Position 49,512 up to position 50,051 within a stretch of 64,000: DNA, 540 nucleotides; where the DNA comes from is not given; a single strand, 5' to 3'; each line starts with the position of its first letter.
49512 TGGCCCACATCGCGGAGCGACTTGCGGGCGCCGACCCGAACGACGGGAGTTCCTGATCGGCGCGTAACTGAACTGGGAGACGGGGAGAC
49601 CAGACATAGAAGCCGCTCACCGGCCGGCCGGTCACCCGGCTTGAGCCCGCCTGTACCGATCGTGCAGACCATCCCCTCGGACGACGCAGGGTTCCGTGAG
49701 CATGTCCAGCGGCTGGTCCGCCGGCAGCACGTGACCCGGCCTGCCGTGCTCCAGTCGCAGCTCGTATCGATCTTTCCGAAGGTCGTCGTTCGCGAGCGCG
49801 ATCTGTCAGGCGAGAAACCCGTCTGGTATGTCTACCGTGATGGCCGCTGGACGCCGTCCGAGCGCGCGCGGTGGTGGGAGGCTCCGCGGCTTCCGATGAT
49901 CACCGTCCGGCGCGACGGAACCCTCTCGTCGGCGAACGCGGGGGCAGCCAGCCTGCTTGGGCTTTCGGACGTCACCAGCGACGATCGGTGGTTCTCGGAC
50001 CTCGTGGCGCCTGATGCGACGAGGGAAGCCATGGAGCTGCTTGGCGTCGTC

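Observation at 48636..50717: Uncharacterised repeated module ('...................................') present three times, twice fused to PAS-like domains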

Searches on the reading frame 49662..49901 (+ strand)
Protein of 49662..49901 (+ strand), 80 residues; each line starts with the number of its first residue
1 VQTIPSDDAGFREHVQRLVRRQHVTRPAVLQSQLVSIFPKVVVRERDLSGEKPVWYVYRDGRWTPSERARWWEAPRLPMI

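Call 18: search_solved_structures(query=A2, max_evalue=10, show_alignments=2)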
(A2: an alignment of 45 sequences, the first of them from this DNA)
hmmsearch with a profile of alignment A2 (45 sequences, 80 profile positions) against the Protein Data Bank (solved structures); distinct sequences matched with E-value up to 10: 23.
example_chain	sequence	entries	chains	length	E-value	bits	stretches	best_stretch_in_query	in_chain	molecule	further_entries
4dbx_A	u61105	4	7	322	0.3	14.3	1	20-55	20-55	APH(2"")-ID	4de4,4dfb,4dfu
9h2z_A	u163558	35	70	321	0.31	14.2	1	21-55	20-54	APH(2'')-Id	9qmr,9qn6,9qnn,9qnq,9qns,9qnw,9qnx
2n2u_A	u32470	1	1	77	0.5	13.6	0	16-46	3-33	OR358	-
8auv_O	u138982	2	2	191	0.64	13.2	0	9-51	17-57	eS7 (40S ribosomal protein S7) | 40S ribosomal protein S7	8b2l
5dn2_A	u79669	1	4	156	0.78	13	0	47-65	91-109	Neuropilin-2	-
6cd7_A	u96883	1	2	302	0.78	13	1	22-55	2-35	APH(2'')-Id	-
5dq0_A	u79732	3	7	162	0.88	12.8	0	47-65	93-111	Neuropilin-2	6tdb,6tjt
3n4v_A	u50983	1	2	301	0.97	12.6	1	23-55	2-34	APH(2'')-Id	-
3n4t_A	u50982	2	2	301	0.97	12.6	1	23-55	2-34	APH(2'')-Id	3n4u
3sgc_A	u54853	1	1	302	0.98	12.6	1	23-55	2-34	APH(2'')-Id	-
3sg9_A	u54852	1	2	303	0.98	12.6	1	23-55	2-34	APH(2'')-Id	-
3sg8_A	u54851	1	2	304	0.99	12.6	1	23-55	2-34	APH(2'')-Id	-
4dta_A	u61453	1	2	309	1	12.6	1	23-55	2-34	APH(2'')-Id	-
4dtb_A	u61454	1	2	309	1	12.6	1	23-55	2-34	APH(2'')-Id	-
4dt8_A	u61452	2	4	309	1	12.6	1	23-55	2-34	APH(2'')-Id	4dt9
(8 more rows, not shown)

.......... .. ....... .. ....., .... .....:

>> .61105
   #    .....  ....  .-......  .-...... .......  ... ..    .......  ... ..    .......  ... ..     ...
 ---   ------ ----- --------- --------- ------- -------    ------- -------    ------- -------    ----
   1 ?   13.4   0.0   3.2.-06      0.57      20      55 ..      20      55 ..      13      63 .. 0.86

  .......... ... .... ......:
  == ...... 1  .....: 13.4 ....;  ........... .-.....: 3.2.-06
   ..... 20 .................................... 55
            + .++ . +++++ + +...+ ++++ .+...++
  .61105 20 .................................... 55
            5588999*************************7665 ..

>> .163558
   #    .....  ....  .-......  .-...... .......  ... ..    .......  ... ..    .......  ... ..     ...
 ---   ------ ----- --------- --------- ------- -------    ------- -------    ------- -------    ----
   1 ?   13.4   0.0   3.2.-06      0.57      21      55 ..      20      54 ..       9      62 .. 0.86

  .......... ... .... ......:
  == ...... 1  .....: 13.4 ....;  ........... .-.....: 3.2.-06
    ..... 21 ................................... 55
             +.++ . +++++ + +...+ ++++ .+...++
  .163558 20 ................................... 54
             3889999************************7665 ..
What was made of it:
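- Best PDB sequence hit has E 0.3 (call 18).
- Tried and rejected: The best PDB sequence hit is the N-terminus of this kinase (E 0.3, 36 residues, '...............'; call 18).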

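Call 19: find_homologous_proteins(query=A2, max_evalue=0.01)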
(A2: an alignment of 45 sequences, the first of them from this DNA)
Query A2 (45 sequences) (80 aa, profile of the alignment): 23 proteins with E <= 0.01 among 1873 candidates.
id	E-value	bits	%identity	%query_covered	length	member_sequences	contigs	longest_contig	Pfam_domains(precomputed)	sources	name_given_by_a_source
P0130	6.8e-25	105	73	100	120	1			-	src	-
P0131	5.9e-24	102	77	93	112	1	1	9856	-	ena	-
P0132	2.2e-22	97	56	98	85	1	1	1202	-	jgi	jgi:hypothetical protein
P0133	7.3e-22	95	51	98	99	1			-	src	-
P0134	2.6e-19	87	48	79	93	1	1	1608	-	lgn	-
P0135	4.0e-19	86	51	94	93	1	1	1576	-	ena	-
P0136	1.6e-18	84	30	96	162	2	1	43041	-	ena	-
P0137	7.8e-18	82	57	54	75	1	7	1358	-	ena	-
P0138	1.7e-17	81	49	78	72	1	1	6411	-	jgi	jgi:hypothetical protein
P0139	2.0e-17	81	63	49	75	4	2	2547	-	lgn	-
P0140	2.2e-17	81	28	95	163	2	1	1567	-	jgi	jgi:PAS domain-containing protein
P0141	2.3e-16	77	48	76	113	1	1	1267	-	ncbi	-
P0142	2.5e-16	77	45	81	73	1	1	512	-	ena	-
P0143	1.2e-15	75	43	94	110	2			-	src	-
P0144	2.5e-13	68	23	100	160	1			-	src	-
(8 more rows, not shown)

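Call 30: search_protein_families(library=pfam, alignment_id=A3, max_evalue=10)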
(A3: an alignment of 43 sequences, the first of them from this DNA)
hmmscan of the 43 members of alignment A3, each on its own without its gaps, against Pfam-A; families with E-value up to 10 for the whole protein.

A. member 1, seq(80 aa): 0 families

B. families by the number of members that match (of 43 scanned): 6 families
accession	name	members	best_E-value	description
PF24610.1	DUF7623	2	0.042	Domain of unknown function (DUF7623)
PF13111.11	pPIWI_RE_X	1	0.0079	pPIWI_RE module N-terminal domain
PF12779.12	WXXGXW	1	0.0091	WXXGXW repeat (2 copies)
PF18561.7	Regnase_1_C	1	0.083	Endoribonuclease Regnase 1/ ZC3H12 C-terminal domain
PF10264.15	Stork_head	1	0.16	Winged helix Storkhead-box1 domain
PF22934.1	SPRTN_ZBD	1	0.35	Spartan-like zinc binding domain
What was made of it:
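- On Any Pfam-A or NCBIfam family, for the module itself: Among 43 family members scanned at E≤10, there are only scattered single hits, the best being E 0.008 (call 30).
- On POTRA domain: No Pfam POTRA hit (call 30).
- On Winged helix-turn-helix DNA-binding domains: No HTH Pfam hit (call 30).
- Closest known: POTRA domain. Different: No Pfam POTRA hit appears at E≤10 (call 30).
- Closest known: Winged-helix DNA-binding domains. Different: No Pfam HTH match (call 30).
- No Pfam HTH model hits any of 43 members (call 30).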

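Call 31: search_protein_representatives(alignment_id=A3)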
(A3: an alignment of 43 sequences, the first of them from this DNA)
Query: 43 sequences, 80 profile positions. Proteins with E-value up to 0.001 (for the whole library): 1246; up to 1e-10: 511; up to 1e-30: 15. The best 150 are listed.
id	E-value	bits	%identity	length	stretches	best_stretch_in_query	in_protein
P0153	1.7e-45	169.0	-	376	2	1-80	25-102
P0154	8.7e-43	160.4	-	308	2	1-80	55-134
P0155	3.4e-41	155.3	-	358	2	2-80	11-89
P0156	1.4e-40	153.3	-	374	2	1-75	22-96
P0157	7.3e-39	147.8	-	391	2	1-79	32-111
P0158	4.6e-38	145.2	-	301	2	2-74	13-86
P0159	4.1e-37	142.2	-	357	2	3-80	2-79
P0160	1.2e-36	140.7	-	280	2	3-80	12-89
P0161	6.3e-36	138.4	-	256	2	1-80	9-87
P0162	4.8e-35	135.6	-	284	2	1-78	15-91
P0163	2.2e-34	133.4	-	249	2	1-79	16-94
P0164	7.3e-34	131.8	-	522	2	1-79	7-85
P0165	2.8e-33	129.9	-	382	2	2-80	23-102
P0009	9.5e-33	128.2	-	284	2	1-80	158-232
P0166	4.5e-32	126.1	-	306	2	2-80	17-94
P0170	2.8e-28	113.9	-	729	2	1-78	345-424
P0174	1.5e-26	108.3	-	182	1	1-80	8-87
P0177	1.2e-25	105.4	-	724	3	1-73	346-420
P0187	1.5e-22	95.5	-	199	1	2-79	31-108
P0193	3.0e-21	91.4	-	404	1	1-80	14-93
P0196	6.0e-21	90.4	-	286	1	1-76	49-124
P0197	2.9e-20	88.2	-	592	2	1-77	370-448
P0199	9.0e-20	86.6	-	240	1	4-76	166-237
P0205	3.6e-18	81.5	-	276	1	1-80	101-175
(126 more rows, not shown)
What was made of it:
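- The module profile finds 1,246 clusters at 50% identity (511 at E≤1e-10) among 1.84 billion proteins (call 31).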

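Call 32: search_protein_families(library=pfam, proteins=[P0170, P0177, P0164, P0197, P0193, P0174, P0187, P0196, P0199, P0205], max_evalue=0.01)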
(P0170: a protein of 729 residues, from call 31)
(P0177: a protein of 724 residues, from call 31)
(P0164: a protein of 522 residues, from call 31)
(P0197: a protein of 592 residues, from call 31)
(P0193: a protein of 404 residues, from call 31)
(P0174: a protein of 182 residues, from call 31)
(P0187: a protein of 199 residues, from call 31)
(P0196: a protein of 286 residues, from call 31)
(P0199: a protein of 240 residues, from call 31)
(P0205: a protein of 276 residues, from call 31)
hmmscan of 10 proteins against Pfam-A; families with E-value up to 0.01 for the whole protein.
P0170 (729 aa): 4 families
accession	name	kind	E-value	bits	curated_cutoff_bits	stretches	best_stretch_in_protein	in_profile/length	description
PF08448.16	PAS_4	-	1.3e-16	61.3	23.1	2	214-296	6-88/110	PAS fold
PF13426.13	PAS_9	-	1.6e-12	48.1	27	1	622-705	15-102/103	PAS domain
PF00989.32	PAS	-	3.5e-08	33.9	22.6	0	214-257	12-55/113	PAS fold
PF13188.13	PAS_8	-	0.0068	16.7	21.8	0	215-254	13-49/65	PAS domain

P0177 (724 aa): 4 families
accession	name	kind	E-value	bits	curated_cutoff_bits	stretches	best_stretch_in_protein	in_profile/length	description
PF08448.16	PAS_4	-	1.7e-10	41.5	23.1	1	215-273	7-65/110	PAS fold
PF00989.32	PAS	-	6e-10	39.6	22.6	1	611-699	11-103/113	PAS fold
PF13426.13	PAS_9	-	5.7e-09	36.6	27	1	611-688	1-80/103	PAS domain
PF13188.13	PAS_8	-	0.00032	20.9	21.8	0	215-255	13-54/65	PAS domain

P0164 (522 aa): 5 families
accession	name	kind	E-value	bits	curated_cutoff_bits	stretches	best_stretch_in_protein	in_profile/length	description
PF08448.16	PAS_4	-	7.5e-15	55.6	23.1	2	364-450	9-94/110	PAS fold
PF13426.13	PAS_9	-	7.4e-11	42.7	27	0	364-436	5-74/103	PAS domain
PF13188.13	PAS_8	-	1.3e-05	25.4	21.8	0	266-294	15-45/65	PAS domain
PF00989.32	PAS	-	1.5e-05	25.4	22.6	1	88-162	17-93/113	PAS fold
PF24820.1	Diguanyl_cycl_sensor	-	0.0013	19.1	28.1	0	363-411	9-57/109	Diguanylate cyclase-like sensor domain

P0197 (592 aa): 4 families
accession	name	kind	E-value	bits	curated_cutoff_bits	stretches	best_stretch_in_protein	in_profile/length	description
PF13426.13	PAS_9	-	4.6e-10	40.1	27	1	455-527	9-81/103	PAS domain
PF08448.16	PAS_4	-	6.6e-09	36.4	23.1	1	236-292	6-62/110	PAS fold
PF08446.17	PAS_2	-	2.1e-06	28.8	21.4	0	241-290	21-71/107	PAS fold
PF00989.32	PAS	-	0.00015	22.2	22.6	0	236-277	12-53/113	PAS fold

P0193 (404 aa): 4 families
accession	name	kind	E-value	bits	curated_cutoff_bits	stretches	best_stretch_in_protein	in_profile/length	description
PF12728.13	HTH_17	-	1.3e-08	35.4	27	1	213-257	1-45/51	Helix-turn-helix domain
PF08448.16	PAS_4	-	3.7e-05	24.3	23.1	1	96-168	12-85/110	PAS fold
PF00989.32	PAS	-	0.00013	22.4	22.6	1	94-171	16-96/113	PAS fold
PF13426.13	PAS_9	-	0.00017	22.2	27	1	98-170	10-83/103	PAS domain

P0174 (182 aa): 1 family
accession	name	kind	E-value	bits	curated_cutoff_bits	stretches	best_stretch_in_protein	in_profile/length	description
PF13426.13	PAS_9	-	0.0049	17.6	27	1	90-165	8-83/103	PAS domain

P0187 (199 aa): 4 families
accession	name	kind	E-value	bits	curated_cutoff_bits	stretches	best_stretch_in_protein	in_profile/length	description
PF08448.16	PAS_4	-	6.4e-07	30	23.1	1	111-186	11-86/110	PAS fold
PF00989.32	PAS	-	4.1e-05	24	22.6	1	111-182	17-90/113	PAS fold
PF24820.1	Diguanyl_cycl_sensor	-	0.0055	17.1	28.1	1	109-165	10-65/109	Diguanylate cyclase-like sensor domain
PF13426.13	PAS_9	-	0.008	16.9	27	0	111-164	7-57/103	PAS domain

P0196 (286 aa): 0 families

P0199 (240 aa): 0 families

P0205 (276 aa): 5 families
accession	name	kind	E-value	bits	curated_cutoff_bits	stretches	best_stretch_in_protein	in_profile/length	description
PF13426.13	PAS_9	-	8.1e-07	29.7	27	0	183-243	13-76/103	PAS domain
PF08448.16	PAS_4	-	0.00036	21.2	23.1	0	178-226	12-63/110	PAS fold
PF00989.32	PAS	-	0.00083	19.8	22.6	0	178-233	18-76/113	PAS fold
PF08447.18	PAS_3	-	0.0056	17.4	25.6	0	184-251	2-75/89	PAS fold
PF13188.13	PAS_8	-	0.0068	16.7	21.8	0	181-206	21-46/65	PAS domain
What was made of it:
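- One family member carries a separate HTH_17 DNA-binding domain (call 32).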

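Call 35: predict_structure(alignment_id=A3)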
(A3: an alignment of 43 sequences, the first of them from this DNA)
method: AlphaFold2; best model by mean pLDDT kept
length: 80 residues; sequences in the alignment: 43
mean_pLDDT: 82.4   pTM: 0.65
mean pLDDT of the five models: 82.4, 82.0, 80.2, 79.6, 79.1
residues with pLDDT >= 90: 35; 70-90: 31; 50-70: 14; < 50: 0
segments of 3 or more residues with pLDDT < 50: none
pLDDT, mean of each block of 10 residues (from residue 1): 90 92 85 92 84 87 59 71
secondary structure, 60 per line:
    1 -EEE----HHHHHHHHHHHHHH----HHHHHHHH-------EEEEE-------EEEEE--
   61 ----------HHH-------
elements in order: E2-4 H9-22 H27-34 E42-46 E54-58

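Call 39: fold_search(model_id=the predicted structure, library=pdb)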
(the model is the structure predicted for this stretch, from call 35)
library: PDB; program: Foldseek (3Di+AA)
matches with E <= 10: 354; with E <= 0.001: 0
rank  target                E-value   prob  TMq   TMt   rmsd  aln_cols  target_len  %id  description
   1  6h9o_C                6.5e-01  0.30  0.36  0.17   3.2        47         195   11  Complex of the periplasmic domains of bacterial cell division proteins FtsQ and FtsB (released 2018-09-05)
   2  5j6x_B                6.5e-01  0.15  0.27  0.31   5.6        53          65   19  Crystal structure of the apo-Zalpha of Zebrafish PKZ (released 2016-09-07)
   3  5j6x_A                6.5e-01  0.14  0.27  0.30   5.6        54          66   20  Crystal structure of the apo-Zalpha of Zebrafish PKZ (released 2016-09-07)
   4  5wtn_C                7.0e-01  0.20  0.31  0.12   4.6        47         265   13  Crystal Structure Analysis of primosome protein DnaB (resiues 1-300) from Geobacillus stearothermophilus (released 2017-08-23)
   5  7lbm_z                7.5e-01  0.03  0.18  0.10  23.1        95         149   16  Structure of the human Mediator-bound transcription pre-initiation complex (released 2021-03-24)
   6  2dql_A                8.1e-01  0.12  0.28  0.21   7.3        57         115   19  Crystal structure of the circadian clock associated protein Pex from anabaena (released 2007-05-29)
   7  2vh1_B                8.7e-01  0.20  0.36  0.18   4.4        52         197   13  Crystal structure of bacterial cell division protein FtsQ from E.coli (released 2008-03-11)
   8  5wtn_B                9.3e-01  0.15  0.31  0.12   5.0        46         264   11  Crystal Structure Analysis of primosome protein DnaB (resiues 1-300) from Geobacillus stearothermophilus (released 2017-08-23)
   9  5wtn_A                9.3e-01  0.15  0.31  0.12   5.0        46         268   11  Crystal Structure Analysis of primosome protein DnaB (resiues 1-300) from Geobacillus stearothermophilus (released 2017-08-23)
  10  7z0h_O                9.3e-01  0.15  0.27  0.06   5.0        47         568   21  Structure of yeast RNA Polymerase III-Ty1 integrase complex at 2.6 A (focus subunit AC40). (released 2023-04-05)
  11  7wh4_A                1.1e+00  0.06  0.24  0.21   6.0        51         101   24  Crystal structure of the PadR-family transcriptional regulator Rv3488 of Mycobacterium tuberculosis H37Rv in complex w (released 2022-02-09)
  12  5zhc_A                1.2e+00  0.06  0.24  0.21   6.1        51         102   24  Crystal structure of the PadR-family transcriptional regulator Rv3488 of Mycobacterium tuberculosis H37Rv (released 2018-10-17)
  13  2vh2_A                1.3e+00  0.21  0.37  0.18   3.4        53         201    8  Crystal structure of cell divison protein FtsQ from Yersinia enterecolitica (released 2008-03-11)
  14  4dm4_B                1.5e+00  0.18  0.23  0.12   1.6        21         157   19  The conserved domain of yeast Cdc73 (released 2012-08-22)
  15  7z1o_O                1.5e+00  0.12  0.30  0.07   5.5        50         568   20  Structure of yeast RNA Polymerase III PTC + NTPs (released 2022-08-31)
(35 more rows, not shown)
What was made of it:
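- On POTRA domain: Foldseek gives E 0.65, probability 0.30 and TMq 0.36 for the FtsQ POTRA domain (call 39).
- On Winged helix-turn-helix DNA-binding domains: Foldseek E is 0.65 or higher and TM 0.24-0.28 (call 39).
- Closest known: POTRA domain. Same: The FtsQ POTRA domain is the top Foldseek PDB match (6h9o_C, 2vh1_B, 2vh2_A; call 39).
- Closest known: Winged-helix DNA-binding domains. Same: They appear among the weak Foldseek matches (call 39).
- The weak structural neighbours include winged-helix DNA binders (call 39). The weak Foldseek neighbours include Zα, PadR, Pex and RQC (E 0.65-2, call 39).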

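Call 65: fold_search(model_id=the predicted structure, library=viral)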
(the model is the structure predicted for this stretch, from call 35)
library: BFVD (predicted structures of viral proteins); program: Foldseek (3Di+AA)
matches with E <= 10: 505; with E <= 0.001: 0
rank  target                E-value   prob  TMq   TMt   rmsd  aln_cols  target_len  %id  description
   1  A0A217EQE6            2.8e-01  0.35  0.38  0.33   6.5        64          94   16  Uncharacterized protein [Bacillus phage vB_BsuM-Goe2]
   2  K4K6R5                3.2e-01  0.14  0.21  0.20   6.1        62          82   19  Uncharacterized protein [Caulobacter phage CcrColossus]
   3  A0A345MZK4            4.0e-01  0.11  0.27  0.14  10.9        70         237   17  (no name in the UniProt tables at hand)
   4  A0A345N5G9            4.6e-01  0.63  0.46  0.15   4.1        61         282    8  (no name in the UniProt tables at hand)
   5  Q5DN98                4.6e-01  0.15  0.27  0.06   9.6        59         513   24  Helicase [Alphaproteobacteria phage PhiJL001]
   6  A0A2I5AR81            5.7e-01  0.33  0.41  0.41   4.8        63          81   17  Uncharacterized protein [Gluconobacter phage GC1]
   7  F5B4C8                8.2e-01  0.18  0.31  0.35   5.0        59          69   14  (no name in the UniProt tables at hand)
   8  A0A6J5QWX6            8.8e-01  0.06  0.21  0.16  13.2        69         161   14  Helix-turn-helix domain containing protein [uncultured Caudovirales phage]
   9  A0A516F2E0            8.8e-01  0.04  0.19  0.11  12.6        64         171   19  Non-structural protein NS5 (Fragment) [Usutu virus]
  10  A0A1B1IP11            9.4e-01  0.14  0.29  0.27   6.7        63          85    6  (no name in the UniProt tables at hand)
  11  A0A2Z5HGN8            9.4e-01  0.09  0.26  0.28  11.2        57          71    7  (no name in the UniProt tables at hand)
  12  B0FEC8                1.0e+00  0.06  0.24  0.13  14.8        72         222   14  Putative replication protein O [Escherichia phage Min27]
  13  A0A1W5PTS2            1.0e+00  0.05  0.18  0.23  10.8        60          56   12  (no name in the UniProt tables at hand)
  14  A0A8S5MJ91            1.1e+00  0.08  0.29  0.13  15.6        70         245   13  Chromosome replication initiation protein [Siphoviridae sp. ctHMI2]
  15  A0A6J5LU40            1.2e+00  0.06  0.27  0.28  12.6        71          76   20  Uncharacterized protein [uncultured Caudovirales phage]
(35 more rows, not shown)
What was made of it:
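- Foldseek against PDB and BFVD gives nothing below E 0.28 (calls 39, 65).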

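Call 85: search_dna_similar(query=window:49662-49901:+, collection=plasmids, mode=protein, max_evalue=0.01, max_rows=5)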
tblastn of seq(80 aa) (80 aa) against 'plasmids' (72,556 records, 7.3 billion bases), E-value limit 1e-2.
No match.

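Call 86: search_dna_similar(query=window:49662-49901:+, collection=phages, mode=protein, max_evalue=0.01, max_rows=5)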
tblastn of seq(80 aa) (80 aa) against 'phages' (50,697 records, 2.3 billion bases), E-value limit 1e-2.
No match.
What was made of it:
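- Nothing is found on plasmids or phages (calls 85, 86).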
